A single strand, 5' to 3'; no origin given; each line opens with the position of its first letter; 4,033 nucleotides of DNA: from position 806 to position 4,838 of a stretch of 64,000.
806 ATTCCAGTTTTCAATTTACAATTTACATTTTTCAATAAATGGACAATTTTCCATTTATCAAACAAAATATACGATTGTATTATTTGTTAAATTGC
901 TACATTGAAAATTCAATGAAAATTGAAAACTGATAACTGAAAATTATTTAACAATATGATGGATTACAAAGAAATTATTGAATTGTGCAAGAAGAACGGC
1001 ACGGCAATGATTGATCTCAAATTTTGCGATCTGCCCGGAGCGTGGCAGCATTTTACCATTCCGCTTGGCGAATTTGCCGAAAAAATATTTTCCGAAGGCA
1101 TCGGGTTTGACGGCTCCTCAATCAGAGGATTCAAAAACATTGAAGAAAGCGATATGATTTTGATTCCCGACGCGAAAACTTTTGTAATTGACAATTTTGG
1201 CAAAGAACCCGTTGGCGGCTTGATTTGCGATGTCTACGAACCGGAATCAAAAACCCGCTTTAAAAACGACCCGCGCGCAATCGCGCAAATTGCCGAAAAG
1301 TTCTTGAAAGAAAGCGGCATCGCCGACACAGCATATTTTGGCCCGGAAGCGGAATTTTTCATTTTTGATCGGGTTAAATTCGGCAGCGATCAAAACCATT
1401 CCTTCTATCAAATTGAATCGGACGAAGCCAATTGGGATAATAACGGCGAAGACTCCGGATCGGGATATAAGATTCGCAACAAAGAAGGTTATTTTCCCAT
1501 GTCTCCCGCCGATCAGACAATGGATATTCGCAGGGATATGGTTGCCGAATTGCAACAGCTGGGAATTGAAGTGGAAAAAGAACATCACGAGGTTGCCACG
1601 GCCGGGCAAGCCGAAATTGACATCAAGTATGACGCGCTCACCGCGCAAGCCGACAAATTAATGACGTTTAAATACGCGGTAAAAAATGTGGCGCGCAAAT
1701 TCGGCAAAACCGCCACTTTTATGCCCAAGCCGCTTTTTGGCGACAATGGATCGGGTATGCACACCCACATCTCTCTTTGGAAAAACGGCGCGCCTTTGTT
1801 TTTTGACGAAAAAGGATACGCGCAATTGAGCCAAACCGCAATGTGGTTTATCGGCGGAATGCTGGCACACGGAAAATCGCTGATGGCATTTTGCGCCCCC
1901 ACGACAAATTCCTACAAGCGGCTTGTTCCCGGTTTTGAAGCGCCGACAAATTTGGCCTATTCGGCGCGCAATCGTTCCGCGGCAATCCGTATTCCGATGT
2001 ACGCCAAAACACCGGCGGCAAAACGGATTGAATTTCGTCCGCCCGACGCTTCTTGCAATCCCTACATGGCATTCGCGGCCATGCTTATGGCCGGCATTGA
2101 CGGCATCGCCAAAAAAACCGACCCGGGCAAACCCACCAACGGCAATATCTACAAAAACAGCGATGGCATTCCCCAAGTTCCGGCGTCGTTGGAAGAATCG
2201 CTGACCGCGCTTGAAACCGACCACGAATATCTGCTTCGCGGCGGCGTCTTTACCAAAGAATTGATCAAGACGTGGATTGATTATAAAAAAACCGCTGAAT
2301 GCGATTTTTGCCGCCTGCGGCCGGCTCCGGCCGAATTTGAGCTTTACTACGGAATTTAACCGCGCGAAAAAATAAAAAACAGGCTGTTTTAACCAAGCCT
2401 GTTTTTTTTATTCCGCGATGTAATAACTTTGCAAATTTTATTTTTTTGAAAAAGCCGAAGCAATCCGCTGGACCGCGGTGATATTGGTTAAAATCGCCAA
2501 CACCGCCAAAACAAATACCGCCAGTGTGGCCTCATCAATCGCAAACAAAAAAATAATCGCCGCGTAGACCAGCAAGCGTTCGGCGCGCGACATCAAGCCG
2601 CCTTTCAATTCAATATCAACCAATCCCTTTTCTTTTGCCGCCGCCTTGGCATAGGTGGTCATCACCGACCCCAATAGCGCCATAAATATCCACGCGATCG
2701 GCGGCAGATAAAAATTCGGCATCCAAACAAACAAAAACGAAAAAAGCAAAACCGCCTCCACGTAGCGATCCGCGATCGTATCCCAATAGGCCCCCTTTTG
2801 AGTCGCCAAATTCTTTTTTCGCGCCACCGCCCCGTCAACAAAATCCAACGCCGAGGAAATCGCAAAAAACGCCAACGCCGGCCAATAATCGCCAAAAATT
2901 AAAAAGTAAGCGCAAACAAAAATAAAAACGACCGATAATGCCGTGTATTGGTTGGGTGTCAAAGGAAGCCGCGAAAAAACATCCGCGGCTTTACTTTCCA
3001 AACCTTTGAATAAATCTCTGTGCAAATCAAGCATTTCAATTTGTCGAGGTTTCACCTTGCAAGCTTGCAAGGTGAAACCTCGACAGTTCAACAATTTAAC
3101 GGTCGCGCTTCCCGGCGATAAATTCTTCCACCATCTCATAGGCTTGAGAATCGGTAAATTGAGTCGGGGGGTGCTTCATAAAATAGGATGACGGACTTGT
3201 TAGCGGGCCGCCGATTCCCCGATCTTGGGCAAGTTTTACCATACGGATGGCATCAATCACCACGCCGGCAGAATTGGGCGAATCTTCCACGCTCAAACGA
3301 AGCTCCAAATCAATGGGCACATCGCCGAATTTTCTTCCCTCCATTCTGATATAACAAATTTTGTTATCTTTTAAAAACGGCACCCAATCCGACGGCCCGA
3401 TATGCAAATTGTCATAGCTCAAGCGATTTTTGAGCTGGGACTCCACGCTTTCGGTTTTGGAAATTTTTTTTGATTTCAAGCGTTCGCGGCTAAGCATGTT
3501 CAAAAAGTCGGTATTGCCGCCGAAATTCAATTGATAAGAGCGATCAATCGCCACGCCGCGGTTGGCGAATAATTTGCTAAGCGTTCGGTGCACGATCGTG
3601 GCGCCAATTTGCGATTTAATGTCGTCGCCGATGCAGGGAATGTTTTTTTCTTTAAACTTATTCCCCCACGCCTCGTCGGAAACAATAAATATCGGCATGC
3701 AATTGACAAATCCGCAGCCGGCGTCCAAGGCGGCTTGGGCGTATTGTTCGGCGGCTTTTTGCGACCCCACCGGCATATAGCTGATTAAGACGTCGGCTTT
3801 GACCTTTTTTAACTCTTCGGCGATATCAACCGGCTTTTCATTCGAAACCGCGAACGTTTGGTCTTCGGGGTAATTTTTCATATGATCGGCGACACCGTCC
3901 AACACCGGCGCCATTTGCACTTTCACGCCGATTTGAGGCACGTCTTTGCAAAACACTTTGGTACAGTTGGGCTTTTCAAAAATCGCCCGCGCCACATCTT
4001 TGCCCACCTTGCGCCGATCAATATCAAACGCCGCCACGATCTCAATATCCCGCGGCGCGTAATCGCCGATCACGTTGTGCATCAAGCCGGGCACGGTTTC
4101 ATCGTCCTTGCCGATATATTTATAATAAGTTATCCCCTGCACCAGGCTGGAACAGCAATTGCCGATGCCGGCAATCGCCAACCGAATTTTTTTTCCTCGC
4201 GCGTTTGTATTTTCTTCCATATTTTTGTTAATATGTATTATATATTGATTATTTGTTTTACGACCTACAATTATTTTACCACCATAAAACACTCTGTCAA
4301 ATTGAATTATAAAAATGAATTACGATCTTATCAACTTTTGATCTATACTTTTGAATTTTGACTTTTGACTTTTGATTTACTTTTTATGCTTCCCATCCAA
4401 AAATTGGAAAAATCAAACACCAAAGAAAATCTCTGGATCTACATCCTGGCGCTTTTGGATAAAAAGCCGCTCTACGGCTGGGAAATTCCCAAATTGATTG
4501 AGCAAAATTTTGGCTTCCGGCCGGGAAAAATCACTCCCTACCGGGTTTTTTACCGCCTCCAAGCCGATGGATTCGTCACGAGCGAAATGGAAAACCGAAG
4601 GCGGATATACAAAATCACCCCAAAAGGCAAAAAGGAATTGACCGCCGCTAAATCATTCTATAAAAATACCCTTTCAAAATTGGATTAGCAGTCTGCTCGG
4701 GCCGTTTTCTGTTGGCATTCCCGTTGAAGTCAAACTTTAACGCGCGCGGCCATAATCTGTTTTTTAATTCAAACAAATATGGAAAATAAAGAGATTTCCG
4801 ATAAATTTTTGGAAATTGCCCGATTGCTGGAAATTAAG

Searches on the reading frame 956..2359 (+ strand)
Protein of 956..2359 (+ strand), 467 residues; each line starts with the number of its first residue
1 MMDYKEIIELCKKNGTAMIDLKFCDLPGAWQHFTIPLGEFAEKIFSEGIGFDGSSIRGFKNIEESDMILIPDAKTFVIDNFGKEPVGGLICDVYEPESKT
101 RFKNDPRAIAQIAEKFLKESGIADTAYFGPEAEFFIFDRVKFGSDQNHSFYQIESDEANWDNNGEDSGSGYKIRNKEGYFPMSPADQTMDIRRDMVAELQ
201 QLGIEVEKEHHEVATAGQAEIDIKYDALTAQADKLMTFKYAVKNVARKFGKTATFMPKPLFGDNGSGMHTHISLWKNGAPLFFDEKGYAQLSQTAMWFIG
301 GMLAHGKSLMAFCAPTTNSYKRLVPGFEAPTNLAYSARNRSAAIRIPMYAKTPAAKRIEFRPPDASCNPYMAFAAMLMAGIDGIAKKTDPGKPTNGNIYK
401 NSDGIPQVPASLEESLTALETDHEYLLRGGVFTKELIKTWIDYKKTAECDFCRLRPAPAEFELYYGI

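Call 32: find_encoding_contigs(protein=window:956-2359:+, flank=10000, max_places=6)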
Protein window:956-2359:+ (467 aa): 4 contigs read that carry it; 1 place shown.
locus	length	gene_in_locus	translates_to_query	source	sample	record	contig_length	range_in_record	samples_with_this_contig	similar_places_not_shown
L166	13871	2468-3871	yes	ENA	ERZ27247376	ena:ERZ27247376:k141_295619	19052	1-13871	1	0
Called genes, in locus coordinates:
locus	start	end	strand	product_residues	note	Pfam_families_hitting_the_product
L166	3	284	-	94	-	?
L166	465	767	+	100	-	-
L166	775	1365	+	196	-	PF01300:Sua5_yciO_yrdC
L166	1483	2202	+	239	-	PF01590:GAF, PF13185:GAF_2, PF13492:GAF_3, PF03861:ANTAR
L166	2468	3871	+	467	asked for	PF03951:Gln-synt_N, PF00120:Gln-synt_C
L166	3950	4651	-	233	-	PF01066:CDP-OH_P_transf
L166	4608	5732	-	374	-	PF01658:Inos-1-P_synth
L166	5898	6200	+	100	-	PF03551:PadR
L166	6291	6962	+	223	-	PF14716:HHH_8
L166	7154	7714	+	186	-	PF08207:EFP_N, PF01132:EFP (weak), PF09285:Elong-fact-P_C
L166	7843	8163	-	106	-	-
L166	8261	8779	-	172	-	PF10646:Germane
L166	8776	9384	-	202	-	PF00561:Abhydrolase_1 (weak), PF12697:Abhydrolase_6 (faint), PF06821:Ser_hydrolase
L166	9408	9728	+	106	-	-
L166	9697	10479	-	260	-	PF14023:Bestrophin-like (weak)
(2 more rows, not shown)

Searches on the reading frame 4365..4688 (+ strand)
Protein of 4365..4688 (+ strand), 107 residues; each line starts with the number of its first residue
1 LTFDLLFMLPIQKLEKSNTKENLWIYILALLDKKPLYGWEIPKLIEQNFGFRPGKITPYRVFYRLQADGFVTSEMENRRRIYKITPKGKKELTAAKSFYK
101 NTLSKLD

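Call 9: search_protein_families(library=pfam, proteins=[window:4365-4688:+])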
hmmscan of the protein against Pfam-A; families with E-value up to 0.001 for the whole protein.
window:4365-4688:+ (107 aa): 1 family
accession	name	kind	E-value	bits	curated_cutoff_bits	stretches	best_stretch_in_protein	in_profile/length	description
PF03551.20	PadR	-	2.4e-13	50.3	27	1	27-93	1-74/75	Transcriptional regulator PadR-like family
